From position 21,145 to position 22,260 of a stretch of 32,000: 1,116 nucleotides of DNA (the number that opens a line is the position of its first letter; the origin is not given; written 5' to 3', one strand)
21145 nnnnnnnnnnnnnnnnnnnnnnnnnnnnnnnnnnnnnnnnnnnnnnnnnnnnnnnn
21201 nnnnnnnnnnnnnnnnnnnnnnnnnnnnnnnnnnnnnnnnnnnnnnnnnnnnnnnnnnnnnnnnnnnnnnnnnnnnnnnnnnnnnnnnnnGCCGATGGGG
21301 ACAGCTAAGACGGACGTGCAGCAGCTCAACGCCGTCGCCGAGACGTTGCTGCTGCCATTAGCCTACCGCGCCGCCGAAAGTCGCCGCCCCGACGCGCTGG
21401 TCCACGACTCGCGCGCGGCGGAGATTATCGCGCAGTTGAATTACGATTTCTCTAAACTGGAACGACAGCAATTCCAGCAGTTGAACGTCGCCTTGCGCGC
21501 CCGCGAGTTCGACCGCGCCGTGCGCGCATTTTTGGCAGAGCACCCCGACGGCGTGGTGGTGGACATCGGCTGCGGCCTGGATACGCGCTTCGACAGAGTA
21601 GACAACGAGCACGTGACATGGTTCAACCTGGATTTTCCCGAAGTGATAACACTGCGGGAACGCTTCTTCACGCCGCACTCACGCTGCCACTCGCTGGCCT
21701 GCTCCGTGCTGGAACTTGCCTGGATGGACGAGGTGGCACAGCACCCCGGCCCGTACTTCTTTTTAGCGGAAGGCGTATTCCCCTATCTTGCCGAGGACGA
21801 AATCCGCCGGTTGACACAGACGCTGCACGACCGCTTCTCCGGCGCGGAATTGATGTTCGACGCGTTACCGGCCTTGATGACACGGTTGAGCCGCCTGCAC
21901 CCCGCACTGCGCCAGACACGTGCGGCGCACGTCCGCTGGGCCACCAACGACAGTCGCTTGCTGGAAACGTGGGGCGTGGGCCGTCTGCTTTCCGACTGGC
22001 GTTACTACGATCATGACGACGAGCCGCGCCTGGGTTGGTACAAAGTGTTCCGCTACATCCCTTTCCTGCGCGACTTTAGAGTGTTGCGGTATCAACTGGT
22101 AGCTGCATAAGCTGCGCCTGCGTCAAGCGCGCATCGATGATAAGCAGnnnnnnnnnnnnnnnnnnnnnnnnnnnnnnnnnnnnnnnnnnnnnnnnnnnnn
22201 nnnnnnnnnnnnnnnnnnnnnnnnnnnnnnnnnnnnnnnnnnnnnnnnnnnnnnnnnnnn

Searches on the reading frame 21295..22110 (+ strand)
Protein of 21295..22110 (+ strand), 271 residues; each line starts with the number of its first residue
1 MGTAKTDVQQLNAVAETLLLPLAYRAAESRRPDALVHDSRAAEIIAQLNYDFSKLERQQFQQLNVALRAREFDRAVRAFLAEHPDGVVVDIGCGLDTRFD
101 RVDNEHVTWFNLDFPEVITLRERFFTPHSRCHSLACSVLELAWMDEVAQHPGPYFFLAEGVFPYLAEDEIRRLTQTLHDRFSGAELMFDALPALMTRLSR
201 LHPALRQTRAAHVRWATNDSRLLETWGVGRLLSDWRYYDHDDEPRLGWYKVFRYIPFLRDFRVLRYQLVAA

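Call 6: search_protein_families(library=pfam, proteins=[window:21295-22110:+], max_evalue=0.01)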
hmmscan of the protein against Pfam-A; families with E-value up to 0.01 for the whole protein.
window:21295-22110:+ (271 aa): 1 family
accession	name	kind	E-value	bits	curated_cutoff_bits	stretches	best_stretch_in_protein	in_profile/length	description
PF04072.20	LCM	-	9.7e-16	58.6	22.3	1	22-176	5-185/187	Leucine carboxyl methyltransferase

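Call 11: find_encoding_contigs(protein=window:21295-22110:+, flank=10000, max_places=6)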
Protein window:21295-22110:+ (271 aa): 1 contig read that carries it; 1 place shown.
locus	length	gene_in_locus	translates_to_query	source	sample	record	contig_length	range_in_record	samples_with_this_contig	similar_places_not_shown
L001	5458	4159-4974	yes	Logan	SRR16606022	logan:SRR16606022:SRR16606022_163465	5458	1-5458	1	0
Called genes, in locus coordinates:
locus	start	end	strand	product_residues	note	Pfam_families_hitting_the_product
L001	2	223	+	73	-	?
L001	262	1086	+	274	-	PF04072:LCM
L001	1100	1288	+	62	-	-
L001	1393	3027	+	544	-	PF27448:Rph_4th (weak), PF00391:PEP-utilizers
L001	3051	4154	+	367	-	PF04072:LCM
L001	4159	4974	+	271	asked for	PF04072:LCM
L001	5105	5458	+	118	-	?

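Call 13: search_protein_families(library=ncbifam, proteins=[window:21295-22110:+], max_evalue=0.01)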
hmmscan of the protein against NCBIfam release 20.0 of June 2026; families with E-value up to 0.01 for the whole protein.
window:21295-22110:+ (271 aa): 1 family
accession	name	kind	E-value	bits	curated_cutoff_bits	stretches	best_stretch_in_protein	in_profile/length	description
TIGR00027.1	mthyl_TIGR00027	subfamily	1.6e-15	57.3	93.55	1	17-211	3-214/259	SAM-dependent methyltransferase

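Call 26: find_homologous_proteins(query=window:21295-22110:+, max_evalue=1e-10)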
Query window:21295-22110:+ (271 aa): 1921 proteins with E <= 1e-10 among 3414 candidates; the best 120 are listed.
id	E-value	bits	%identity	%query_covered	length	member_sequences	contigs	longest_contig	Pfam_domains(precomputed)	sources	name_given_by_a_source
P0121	2.9e-181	619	100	100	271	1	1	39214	PF04072.21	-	-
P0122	1.1e-149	515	83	99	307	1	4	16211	PF04072.21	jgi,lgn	-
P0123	6.2e-144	496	80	99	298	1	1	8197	PF04072.21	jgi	-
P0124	9.9e-143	492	80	100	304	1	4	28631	PF04072.21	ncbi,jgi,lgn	-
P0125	4.6e-142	490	78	100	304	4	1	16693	PF04072.21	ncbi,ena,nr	ncbi:MAG TPA: class I SAM-dependent methyltransferase [Anaerolineae bacterium]|nr:class I SAM-depend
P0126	1.4e-129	449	74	98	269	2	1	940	PF04072.21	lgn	-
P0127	8.6e-118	411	80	83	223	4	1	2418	PF04072.21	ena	-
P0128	2.6e-109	383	80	77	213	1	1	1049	PF04072.21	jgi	jgi:O-methyltransferase involved in polyketide biosynthesis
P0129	6.4e-108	378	61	100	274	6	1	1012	PF04072.21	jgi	jgi:O-methyltransferase involved in polyketide biosynthesis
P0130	9.8e-81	289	53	98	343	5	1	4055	PF04072.21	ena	-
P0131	1.7e-80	288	53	88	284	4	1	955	PF04072.21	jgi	-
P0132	4.5e-79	284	81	56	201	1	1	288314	PF04072.21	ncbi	-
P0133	5.3e-79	283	50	98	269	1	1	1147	PF04072.21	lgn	-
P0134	2.9e-78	281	50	98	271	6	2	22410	PF04072.21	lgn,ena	-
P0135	1.4e-77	279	50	98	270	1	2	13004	PF04072.21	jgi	jgi:O-methyltransferase involved in polyketide biosynthesis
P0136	2.0e-77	278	52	98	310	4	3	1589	PF04072.21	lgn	-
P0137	2.1e-77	278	51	98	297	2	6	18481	PF04072.21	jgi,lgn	jgi:O-methyltransferase involved in polyketide biosynthesis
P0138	1.4e-76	275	50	97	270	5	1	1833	PF04072.21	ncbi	-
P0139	6.4e-76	273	49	99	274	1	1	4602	PF04072.21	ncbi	-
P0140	8.2e-76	273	50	97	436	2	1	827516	PF13489.13,PF02353.27,PF08241.19,PF13847.13,PF05175.21,PF13649.13,PF02390.24,PF01135.26,PF04072.21,PF01728.26,PF01209.25,PF08242.19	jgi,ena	-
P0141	9.7e-76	273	49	97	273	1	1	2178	PF04072.21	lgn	-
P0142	2.0e-75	272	52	90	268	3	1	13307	PF04072.21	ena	-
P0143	2.7e-75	271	48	98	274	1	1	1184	PF04072.21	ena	-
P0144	4.7e-75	270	50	98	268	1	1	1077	PF04072.21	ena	-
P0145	6.8e-75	270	49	99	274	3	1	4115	PF04072.21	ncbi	-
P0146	1.6e-74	269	51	98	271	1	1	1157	PF04072.21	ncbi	-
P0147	1.7e-74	269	50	97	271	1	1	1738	PF04072.21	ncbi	-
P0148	3.8e-74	267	50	96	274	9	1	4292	PF04072.21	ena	-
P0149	4.9e-74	267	50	96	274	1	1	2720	PF04072.21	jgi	-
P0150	5.5e-74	267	51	96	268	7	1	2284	PF04072.21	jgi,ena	-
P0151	1.2e-73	266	51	99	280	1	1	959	PF04072.21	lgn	-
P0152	1.4e-73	266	49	97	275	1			PF04072.21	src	-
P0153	1.5e-73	265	50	96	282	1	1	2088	PF04072.21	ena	-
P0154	1.6e-73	265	48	97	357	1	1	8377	PF13489.13,PF04072.21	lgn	-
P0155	5.5e-73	264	49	99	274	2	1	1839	PF04072.21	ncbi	-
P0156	6.2e-73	263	48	97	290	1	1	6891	PF04072.21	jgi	jgi:O-methyltransferase involved in polyketide biosynthesis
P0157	1.1e-72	263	52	95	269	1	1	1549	PF04072.21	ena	-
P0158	1.4e-72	262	50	96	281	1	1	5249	PF04072.21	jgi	jgi:O-methyltransferase involved in polyketide biosynthesis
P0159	2.1e-72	262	48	97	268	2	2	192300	PF04072.21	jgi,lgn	-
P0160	2.4e-72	262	49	99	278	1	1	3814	PF04072.21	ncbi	-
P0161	2.5e-72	261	50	95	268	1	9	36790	PF04072.21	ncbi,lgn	-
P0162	2.9e-72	261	47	97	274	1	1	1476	PF04072.21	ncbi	-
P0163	4.7e-72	261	51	96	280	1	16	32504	PF04072.21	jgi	jgi:O-methyltransferase involved in polyketide biosynthesis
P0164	5.8e-72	260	48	97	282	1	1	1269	PF04072.21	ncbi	-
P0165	7.2e-72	260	47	97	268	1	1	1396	PF04072.21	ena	-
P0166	7.7e-72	260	51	97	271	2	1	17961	PF04072.21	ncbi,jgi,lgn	-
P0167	7.8e-72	260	48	99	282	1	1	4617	PF04072.21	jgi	jgi:O-methyltransferase involved in polyketide biosynthesis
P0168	2.2e-71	258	49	99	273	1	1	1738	PF04072.21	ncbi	-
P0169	2.7e-71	258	49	99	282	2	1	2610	PF04072.21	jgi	jgi:O-methyltransferase involved in polyketide biosynthesis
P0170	3.2e-71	258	51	92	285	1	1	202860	PF04072.21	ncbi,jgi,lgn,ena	jgi:O-methyltransferase involved in polyketide biosynthesis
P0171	3.5e-71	258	48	98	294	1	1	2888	PF04072.21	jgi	jgi:O-methyltransferase involved in polyketide biosynthesis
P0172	3.8e-71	258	50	96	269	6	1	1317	PF04072.21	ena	-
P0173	4.0e-71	258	44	96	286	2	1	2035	PF04072.21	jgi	jgi:O-methyltransferase involved in polyketide biosynthesis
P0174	5.9e-71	257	46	97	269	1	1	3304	PF04072.21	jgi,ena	-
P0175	8.6e-71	256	49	95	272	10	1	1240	PF04072.21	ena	-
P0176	3.1e-70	255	50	96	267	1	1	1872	PF04072.21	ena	-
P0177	3.4e-70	254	48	98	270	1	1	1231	PF04072.21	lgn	-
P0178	4.5e-70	254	47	98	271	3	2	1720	PF04072.21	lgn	-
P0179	5.6e-70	254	49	95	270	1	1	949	PF04072.21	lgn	-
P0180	9.0e-70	253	48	96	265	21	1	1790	PF04072.21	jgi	jgi:O-methyltransferase involved in polyketide biosynthesis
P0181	1.0e-69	253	49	95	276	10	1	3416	PF04072.21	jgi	-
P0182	1.5e-69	252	49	96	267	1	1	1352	PF04072.21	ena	-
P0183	2.1e-69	252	49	96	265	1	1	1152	PF04072.21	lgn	-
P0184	2.8e-69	251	49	97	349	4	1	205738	PF04072.21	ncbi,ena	-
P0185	6.4e-69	250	48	99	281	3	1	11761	PF04072.21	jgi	jgi:O-methyltransferase involved in polyketide biosynthesis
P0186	7.9e-69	250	50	96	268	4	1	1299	PF04072.21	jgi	jgi:O-methyltransferase involved in polyketide biosynthesis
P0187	8.4e-69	250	50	97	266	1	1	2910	PF04072.21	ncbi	-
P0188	9.1e-69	250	47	97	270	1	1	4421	PF04072.21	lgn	-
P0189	1.1e-68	250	48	95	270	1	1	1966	PF04072.21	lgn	-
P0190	1.4e-68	249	47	97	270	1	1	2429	PF04072.21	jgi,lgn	jgi:O-methyltransferase involved in polyketide biosynthesis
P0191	1.7e-68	249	48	94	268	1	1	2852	PF04072.21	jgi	jgi:O-methyltransferase involved in polyketide biosynthesis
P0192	1.9e-68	249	48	94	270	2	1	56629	PF04072.21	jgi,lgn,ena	-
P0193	2.1e-68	249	48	97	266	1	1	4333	PF04072.21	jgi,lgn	jgi:O-methyltransferase involved in polyketide biosynthesis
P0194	2.2e-68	249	48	95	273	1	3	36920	PF04072.21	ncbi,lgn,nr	ncbi:MAG: class I SAM-dependent methyltransferase [Chloroflexi bacterium]|nr:class I SAM-dependent m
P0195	2.6e-68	248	49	94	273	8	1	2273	PF04072.21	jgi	jgi:O-methyltransferase involved in polyketide biosynthesis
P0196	2.6e-68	248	48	94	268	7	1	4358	PF04072.21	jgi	-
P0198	4.3e-68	248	47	94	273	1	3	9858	PF04072.21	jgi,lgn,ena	-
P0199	4.4e-68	248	48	96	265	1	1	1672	PF04072.21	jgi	jgi:O-methyltransferase involved in polyketide biosynthesis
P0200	4.4e-68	248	46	97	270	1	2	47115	PF04072.21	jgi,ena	-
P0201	4.5e-68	248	47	99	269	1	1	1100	PF04072.21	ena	-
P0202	4.8e-68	247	46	98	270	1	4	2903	PF04072.21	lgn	-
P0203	6.0e-68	247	47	97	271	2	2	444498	PF04072.21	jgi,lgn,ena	-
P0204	6.5e-68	247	48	99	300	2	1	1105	PF04072.21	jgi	-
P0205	6.6e-68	247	48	95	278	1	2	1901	PF04072.21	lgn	-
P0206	6.8e-68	247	46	98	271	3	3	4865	PF04072.21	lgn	-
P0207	7.3e-68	247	48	95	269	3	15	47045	PF04072.21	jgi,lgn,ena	jgi:O-methyltransferase involved in polyketide biosynthesis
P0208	7.4e-68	247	48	94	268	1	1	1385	PF04072.21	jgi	-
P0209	1.0e-67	246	47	97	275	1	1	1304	PF04072.21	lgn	-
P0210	2.4e-67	245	48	97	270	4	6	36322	PF04072.21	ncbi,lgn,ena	-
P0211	3.6e-67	245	47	96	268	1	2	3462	PF04072.21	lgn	-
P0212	4.0e-67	244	47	98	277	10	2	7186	PF04072.21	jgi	jgi:O-methyltransferase involved in polyketide biosynthesis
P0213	7.8e-67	243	46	99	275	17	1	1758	PF04072.21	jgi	jgi:O-methyltransferase involved in polyketide biosynthesis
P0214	8.0e-67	243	48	100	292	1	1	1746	PF04072.21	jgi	jgi:O-methyltransferase involved in polyketide biosynthesis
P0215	8.3e-67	243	46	96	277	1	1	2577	PF04072.21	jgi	jgi:O-methyltransferase involved in polyketide biosynthesis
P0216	8.8e-67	243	45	95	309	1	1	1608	PF04072.21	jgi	jgi:O-methyltransferase involved in polyketide biosynthesis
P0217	9.0e-67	243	46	98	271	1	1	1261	PF04072.21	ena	-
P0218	9.6e-67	243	45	98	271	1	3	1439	PF04072.21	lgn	-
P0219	1.0e-66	243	48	98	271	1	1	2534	PF04072.21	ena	-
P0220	1.0e-66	243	46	99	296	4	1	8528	PF04072.21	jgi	jgi:O-methyltransferase involved in polyketide biosynthesis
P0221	1.1e-66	243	47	95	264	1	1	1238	PF04072.21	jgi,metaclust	metaclust:\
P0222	1.4e-66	243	46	98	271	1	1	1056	PF04072.21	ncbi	-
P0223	1.7e-66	242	47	97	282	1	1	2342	PF04072.21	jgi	jgi:O-methyltransferase involved in polyketide biosynthesis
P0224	1.8e-66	242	48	97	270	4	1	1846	PF04072.21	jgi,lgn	jgi:O-methyltransferase involved in polyketide biosynthesis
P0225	1.9e-66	242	46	96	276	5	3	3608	PF04072.21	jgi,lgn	jgi:O-methyltransferase involved in polyketide biosynthesis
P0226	1.9e-66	242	53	79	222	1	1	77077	PF04072.21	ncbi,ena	-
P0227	2.3e-66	242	48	95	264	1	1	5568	PF04072.21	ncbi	-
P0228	3.2e-66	241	46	97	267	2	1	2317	PF04072.21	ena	-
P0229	3.7e-66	241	47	94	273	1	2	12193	PF04072.21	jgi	jgi:O-methyltransferase involved in polyketide biosynthesis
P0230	5.1e-66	241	47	96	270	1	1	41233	PF04072.21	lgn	-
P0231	5.1e-66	241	67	59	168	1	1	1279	PF04072.21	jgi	-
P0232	5.6e-66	241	47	99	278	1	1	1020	PF04072.21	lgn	-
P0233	5.9e-66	241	47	96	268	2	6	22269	PF04072.21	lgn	-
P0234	8.3e-66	240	47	96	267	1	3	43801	PF04072.21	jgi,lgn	jgi:O-methyltransferase involved in polyketide biosynthesis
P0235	1.1e-65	240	48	98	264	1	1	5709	PF04072.21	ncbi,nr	ncbi:MAG: class I SAM-dependent methyltransferase [Chloroflexi bacterium]|nr:class I SAM-dependent m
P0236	1.4e-65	239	47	98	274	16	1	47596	PF04072.21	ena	-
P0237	1.5e-65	239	47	91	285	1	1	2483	PF04072.21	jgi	jgi:O-methyltransferase involved in polyketide biosynthesis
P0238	1.9e-65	239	49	93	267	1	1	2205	PF04072.21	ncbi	-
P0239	2.5e-65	239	47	95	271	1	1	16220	PF04072.21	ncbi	-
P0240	2.6e-65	238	47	97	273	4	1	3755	PF04072.21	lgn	-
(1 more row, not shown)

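Call 27: find_encoding_contigs(protein=P0124, flank=10000, max_places=3)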
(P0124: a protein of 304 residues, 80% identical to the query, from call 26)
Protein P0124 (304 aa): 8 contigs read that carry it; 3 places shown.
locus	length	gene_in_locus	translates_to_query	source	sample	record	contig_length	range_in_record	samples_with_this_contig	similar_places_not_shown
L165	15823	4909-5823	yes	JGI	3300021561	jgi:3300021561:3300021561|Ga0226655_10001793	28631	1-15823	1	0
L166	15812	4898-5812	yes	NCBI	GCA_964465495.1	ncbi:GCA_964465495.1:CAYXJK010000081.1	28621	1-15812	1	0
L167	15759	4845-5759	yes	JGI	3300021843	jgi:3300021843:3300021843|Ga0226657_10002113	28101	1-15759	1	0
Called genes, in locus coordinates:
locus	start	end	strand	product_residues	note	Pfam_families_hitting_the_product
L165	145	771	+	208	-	PF04191:PEMT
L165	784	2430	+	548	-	PF27448:Rph_4th (weak), PF00391:PEP-utilizers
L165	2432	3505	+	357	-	PF02558:ApbA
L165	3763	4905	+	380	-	PF04072:LCM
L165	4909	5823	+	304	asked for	PF04072:LCM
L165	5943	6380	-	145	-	-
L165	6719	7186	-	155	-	PF07295:DUF1451 (weak), PF13408:Zn_ribbon_recom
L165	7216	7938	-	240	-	-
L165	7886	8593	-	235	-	-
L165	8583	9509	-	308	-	PF00239:Resolvase, PF07508:Recombinase (faint)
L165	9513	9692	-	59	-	-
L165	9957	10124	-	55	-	-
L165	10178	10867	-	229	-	-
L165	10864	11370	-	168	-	PF04545:Sigma70_r4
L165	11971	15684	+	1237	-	PF02018:CBM_4_9, PF00331:Glyco_hydro_10, PF06452:CBM9_1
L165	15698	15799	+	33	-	-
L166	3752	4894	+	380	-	PF04072:LCM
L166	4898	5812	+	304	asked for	PF04072:LCM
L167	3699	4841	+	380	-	PF04072:LCM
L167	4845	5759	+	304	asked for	PF04072:LCM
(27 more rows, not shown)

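Call 28: find_encoding_contigs(protein=P0125, flank=10000, max_places=2)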
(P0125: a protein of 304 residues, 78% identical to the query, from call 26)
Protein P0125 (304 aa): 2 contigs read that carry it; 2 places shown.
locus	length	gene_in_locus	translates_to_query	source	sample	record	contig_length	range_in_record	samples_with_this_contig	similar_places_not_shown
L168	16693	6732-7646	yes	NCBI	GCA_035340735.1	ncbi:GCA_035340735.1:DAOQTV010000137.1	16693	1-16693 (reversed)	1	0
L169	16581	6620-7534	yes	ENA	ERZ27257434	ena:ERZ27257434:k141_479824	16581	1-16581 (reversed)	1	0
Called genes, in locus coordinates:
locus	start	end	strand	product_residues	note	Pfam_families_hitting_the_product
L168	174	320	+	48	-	-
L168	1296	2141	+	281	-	PF00106:adh_short, PF08659:KR, PF13561:adh_short_C2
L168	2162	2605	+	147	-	PF04072:LCM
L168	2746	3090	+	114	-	-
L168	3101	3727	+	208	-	PF04191:PEMT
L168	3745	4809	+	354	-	PF02558:ApbA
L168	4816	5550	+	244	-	PF00753:Lactamase_B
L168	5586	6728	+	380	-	PF04072:LCM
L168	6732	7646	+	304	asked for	PF04072:LCM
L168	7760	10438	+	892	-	PF01326:PPDK_N, PF27448:Rph_4th, PF00391:PEP-utilizers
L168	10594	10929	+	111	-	PF12840:HTH_20, PF01022:HTH_5, PF12802:MarR_2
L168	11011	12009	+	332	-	PF03599:CdhD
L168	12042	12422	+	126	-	PF12797:Fer4_2 (faint), PF12837:Fer4_6 (weak), PF13237:Fer4_10, PF00037:Fer4 (weak), PF14697:Fer4_21 (weak), PF12838:Fer4_7, PF13187:Fer4_9, PF00037:Fer4 (weak), +3 more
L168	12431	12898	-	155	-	PF12802:MarR_2, PF27059:HTH_MmpR5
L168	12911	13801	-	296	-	PF01545:Cation_efflux, PF16916:ZT_dimer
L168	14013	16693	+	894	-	PF02743:dCache_1, PF00672:HAMP, PF00015:MCPsignal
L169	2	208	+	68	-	?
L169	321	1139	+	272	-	PF00005:ABC_tran, PF02463:SMC_N (faint)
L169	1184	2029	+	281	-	PF00106:adh_short, PF08659:KR, PF13561:adh_short_C2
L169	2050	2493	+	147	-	PF04072:LCM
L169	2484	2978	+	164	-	-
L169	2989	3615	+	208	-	PF04191:PEMT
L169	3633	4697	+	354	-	PF02558:ApbA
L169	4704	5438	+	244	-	PF00753:Lactamase_B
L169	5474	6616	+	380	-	PF04072:LCM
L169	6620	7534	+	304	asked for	PF04072:LCM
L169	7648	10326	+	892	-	PF01326:PPDK_N, PF27448:Rph_4th, PF00391:PEP-utilizers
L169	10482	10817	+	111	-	PF12840:HTH_20, PF01022:HTH_5, PF12802:MarR_2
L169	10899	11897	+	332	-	PF03599:CdhD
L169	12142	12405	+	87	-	-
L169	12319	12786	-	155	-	PF12802:MarR_2, PF27059:HTH_MmpR5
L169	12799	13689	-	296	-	PF01545:Cation_efflux, PF16916:ZT_dimer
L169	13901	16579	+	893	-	?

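Call 29: find_encoding_contigs(protein=P0122, flank=10000, max_places=2)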
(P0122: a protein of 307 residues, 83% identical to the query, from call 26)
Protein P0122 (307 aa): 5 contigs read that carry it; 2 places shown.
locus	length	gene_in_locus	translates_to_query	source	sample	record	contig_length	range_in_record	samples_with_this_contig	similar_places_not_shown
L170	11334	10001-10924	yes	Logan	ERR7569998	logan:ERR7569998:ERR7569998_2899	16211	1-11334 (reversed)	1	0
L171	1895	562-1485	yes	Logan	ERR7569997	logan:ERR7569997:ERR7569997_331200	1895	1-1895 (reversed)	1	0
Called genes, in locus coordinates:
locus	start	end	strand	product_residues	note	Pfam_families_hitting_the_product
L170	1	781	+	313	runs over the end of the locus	PF01135:PCMT (weak), PF01209:Ubie_methyltran, PF13489:Methyltransf_23 (weak), PF24675:NpmA (weak), PF13847:Methyltransf_31, PF08241:Methyltransf_11, PF08242:Methyltransf_12, PF13649:Methyltransf_25, +1 more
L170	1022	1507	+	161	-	-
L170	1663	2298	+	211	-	-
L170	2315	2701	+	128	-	PF04072:LCM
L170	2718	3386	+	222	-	PF01209:Ubie_methyltran, PF13489:Methyltransf_23, PF01135:PCMT (weak), PF01728:FtsJ (weak), PF13847:Methyltransf_31, PF08241:Methyltransf_11, PF08242:Methyltransf_12, PF13649:Methyltransf_25, +1 more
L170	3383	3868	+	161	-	-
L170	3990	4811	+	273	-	PF03966:Trm112p (weak), PF13489:Methyltransf_23, PF01209:Ubie_methyltran, PF13649:Methyltransf_25, PF13847:Methyltransf_31, PF08241:Methyltransf_11, PF08242:Methyltransf_12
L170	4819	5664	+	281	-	PF00106:adh_short, PF08659:KR, PF13561:adh_short_C2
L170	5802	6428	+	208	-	PF04191:PEMT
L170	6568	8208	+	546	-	PF27448:Rph_4th (weak), PF00391:PEP-utilizers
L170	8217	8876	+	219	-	PF04463:2-thiour_desulf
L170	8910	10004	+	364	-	PF04072:LCM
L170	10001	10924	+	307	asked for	PF04072:LCM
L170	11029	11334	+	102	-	?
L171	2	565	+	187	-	?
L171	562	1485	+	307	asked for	PF04072:LCM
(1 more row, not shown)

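Call 40: find_encoding_contigs(protein=P0159, flank=10000, max_places=2)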
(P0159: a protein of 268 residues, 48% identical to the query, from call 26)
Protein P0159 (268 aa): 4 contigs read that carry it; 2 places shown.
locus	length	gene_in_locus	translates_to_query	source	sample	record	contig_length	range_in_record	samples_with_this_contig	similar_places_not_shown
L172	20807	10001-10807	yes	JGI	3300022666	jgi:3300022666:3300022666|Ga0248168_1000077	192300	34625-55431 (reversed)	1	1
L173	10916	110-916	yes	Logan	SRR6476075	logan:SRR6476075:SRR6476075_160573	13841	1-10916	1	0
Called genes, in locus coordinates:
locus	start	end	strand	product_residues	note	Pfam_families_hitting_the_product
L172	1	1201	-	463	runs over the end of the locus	-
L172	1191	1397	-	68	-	-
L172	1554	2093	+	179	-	PF05991:NYN_YacP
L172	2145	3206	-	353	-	PF12746:GNAT_acetyltran, PF13302:Acetyltransf_3, PF00583:Acetyltransf_1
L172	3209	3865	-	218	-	PF13489:Methyltransf_23, PF06080:DUF938 (faint), PF13847:Methyltransf_31, PF08241:Methyltransf_11, PF08242:Methyltransf_12, PF13649:Methyltransf_25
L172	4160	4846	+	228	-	-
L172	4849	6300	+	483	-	PF11495:TrmB_EBD_N (faint), PF13091:PLDc_2, PF00614:PLDc (faint), PF07894:SACK1 (faint), PF13091:PLDc_2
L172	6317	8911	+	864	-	PF13517:FG-GAP_3 (faint)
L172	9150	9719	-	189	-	-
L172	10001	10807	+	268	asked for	PF04072:LCM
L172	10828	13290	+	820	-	PF01074:Glyco_hydro_38N, PF09261:Alpha-mann_mid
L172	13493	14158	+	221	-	PF01738:DLH, PF00561:Abhydrolase_1 (faint), PF12697:Abhydrolase_6 (weak)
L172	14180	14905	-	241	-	-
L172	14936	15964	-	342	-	PF02424:ApbE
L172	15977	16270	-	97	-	-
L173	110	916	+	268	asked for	PF04072:LCM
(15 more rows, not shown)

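Call 41: find_encoding_contigs(protein=P0148, flank=10000, max_places=2)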
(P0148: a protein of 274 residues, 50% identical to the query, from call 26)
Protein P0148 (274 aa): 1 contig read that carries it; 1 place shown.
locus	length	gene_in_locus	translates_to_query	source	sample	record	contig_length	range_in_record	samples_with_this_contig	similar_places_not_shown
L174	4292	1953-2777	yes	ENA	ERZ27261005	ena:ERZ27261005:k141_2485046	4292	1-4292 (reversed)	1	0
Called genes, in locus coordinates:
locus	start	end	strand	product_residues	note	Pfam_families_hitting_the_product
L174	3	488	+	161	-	?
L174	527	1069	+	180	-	PF04191:PEMT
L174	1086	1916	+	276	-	PF04072:LCM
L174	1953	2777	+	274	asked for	PF04072:LCM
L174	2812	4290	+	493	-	?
